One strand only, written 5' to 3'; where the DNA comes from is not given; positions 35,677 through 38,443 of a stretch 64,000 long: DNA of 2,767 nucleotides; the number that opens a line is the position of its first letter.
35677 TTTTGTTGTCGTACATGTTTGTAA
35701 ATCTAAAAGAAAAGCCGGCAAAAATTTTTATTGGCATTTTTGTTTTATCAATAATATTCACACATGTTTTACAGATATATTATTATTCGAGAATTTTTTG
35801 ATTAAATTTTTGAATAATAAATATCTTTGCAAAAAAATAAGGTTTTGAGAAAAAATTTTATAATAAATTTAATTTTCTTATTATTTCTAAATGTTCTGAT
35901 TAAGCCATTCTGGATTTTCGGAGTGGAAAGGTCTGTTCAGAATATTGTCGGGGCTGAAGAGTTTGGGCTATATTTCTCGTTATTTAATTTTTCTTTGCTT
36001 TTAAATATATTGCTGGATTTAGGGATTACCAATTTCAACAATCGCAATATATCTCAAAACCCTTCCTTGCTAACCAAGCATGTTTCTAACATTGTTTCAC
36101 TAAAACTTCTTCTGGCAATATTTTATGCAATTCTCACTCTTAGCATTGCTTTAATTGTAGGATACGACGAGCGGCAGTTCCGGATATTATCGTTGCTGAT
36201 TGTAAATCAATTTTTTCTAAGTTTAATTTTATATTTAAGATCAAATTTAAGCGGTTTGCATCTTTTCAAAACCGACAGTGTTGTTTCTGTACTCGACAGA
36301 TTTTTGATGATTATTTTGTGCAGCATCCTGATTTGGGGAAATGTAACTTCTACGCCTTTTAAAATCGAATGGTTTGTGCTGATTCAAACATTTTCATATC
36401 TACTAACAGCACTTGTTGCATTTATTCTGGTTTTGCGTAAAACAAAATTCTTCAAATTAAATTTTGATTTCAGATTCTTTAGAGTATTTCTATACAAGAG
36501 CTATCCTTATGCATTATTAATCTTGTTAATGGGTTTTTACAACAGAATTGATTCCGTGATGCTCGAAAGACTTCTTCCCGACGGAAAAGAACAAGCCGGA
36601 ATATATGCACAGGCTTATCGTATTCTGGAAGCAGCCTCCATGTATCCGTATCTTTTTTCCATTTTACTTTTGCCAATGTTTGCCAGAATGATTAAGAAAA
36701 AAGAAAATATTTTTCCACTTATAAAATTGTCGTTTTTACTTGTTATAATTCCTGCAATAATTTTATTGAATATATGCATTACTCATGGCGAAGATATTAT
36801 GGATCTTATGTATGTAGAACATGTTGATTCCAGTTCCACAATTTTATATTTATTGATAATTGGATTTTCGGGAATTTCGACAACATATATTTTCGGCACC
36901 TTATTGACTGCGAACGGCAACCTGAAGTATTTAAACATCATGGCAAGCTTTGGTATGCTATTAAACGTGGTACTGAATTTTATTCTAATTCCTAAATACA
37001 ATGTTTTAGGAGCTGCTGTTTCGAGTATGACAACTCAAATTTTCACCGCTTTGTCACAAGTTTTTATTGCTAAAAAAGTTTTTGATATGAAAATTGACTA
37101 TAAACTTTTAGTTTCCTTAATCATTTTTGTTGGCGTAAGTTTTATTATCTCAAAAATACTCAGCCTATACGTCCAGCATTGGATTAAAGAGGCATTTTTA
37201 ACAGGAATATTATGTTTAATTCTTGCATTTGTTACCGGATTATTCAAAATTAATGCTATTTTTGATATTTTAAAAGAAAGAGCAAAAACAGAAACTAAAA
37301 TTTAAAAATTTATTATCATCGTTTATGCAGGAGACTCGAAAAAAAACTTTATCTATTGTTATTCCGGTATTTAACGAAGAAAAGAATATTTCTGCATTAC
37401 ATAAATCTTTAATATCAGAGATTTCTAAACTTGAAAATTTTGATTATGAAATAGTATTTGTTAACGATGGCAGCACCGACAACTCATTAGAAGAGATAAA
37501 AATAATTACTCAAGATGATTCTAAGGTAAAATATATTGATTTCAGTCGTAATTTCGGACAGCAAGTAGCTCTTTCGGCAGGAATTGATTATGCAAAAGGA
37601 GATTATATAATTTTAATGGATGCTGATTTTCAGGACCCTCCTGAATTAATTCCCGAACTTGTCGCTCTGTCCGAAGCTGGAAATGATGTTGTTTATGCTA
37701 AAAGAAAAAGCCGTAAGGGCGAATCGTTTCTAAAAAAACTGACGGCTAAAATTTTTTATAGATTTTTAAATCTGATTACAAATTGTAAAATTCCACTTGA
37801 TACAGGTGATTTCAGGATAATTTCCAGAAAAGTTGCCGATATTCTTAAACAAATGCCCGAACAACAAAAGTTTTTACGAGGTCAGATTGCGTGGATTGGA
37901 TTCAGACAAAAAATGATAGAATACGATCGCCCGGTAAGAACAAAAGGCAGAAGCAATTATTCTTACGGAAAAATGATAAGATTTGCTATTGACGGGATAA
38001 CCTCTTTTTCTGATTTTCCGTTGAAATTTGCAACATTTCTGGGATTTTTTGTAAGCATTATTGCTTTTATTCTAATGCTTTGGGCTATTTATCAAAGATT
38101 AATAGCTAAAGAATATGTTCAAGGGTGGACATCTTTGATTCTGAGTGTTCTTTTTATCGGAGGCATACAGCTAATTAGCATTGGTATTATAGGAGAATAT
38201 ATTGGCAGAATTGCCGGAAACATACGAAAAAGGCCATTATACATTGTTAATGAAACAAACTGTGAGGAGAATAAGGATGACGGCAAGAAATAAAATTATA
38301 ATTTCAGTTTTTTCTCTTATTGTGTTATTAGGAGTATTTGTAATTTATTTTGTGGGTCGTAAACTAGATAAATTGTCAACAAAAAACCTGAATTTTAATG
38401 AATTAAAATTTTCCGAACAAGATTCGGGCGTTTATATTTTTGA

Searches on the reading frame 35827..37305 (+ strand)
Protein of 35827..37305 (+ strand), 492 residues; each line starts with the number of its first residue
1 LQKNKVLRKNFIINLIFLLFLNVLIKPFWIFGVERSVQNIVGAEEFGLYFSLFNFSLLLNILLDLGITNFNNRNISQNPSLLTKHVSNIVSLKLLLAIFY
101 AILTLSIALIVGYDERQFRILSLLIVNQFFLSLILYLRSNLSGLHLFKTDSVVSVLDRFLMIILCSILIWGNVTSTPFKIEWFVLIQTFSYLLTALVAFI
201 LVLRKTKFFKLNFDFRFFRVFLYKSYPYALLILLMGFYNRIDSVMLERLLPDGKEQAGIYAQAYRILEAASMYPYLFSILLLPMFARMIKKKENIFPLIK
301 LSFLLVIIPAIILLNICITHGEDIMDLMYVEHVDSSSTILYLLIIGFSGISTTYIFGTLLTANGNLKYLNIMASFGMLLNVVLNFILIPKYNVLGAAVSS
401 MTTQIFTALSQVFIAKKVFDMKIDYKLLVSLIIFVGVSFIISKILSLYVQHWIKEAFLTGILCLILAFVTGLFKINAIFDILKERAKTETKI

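Call 70: search_protein_families(library=pfam, proteins=[window:35827-37305:+], max_evalue=0.00001)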
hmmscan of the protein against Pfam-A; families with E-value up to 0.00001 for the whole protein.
window:35827-37305:+ (492 aa): 1 family
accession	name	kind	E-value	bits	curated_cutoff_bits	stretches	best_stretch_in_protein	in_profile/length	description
PF01943.22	Polysacc_synt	-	5.6e-18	65.8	28.2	1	37-288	26-273/274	Polysaccharide biosynthesis protein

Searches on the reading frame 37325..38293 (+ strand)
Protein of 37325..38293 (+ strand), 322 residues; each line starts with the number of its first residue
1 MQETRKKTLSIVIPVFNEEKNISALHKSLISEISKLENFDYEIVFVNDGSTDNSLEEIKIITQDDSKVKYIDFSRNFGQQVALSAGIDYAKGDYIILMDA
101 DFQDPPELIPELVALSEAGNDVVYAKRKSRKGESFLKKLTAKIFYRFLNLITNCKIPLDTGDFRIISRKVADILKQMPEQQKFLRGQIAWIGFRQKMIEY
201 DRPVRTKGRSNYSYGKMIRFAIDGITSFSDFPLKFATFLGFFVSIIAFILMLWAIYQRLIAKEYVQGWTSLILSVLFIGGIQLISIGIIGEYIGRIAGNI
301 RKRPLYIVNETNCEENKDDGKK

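Call 70: search_protein_families(library=pfam, proteins=[window:37325-38293:+], max_evalue=0.00001)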
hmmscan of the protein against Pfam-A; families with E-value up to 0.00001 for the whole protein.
window:37325-38293:+ (322 aa): 3 families
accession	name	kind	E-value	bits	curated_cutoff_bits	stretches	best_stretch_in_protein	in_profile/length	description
PF00535.33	Glycos_transf_2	-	2.4e-38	132.2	23.3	1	10-171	1-164/168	Glycosyl transferase family 2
PF10111.15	Glyco_tranf_2_2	-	4.1e-10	40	27.3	1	10-101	1-91/276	Glycosyltransferase like family 2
PF13641.12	Glyco_tranf_2_3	-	1.4e-06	29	27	1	9-142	3-138/230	Glycosyltransferase like family 2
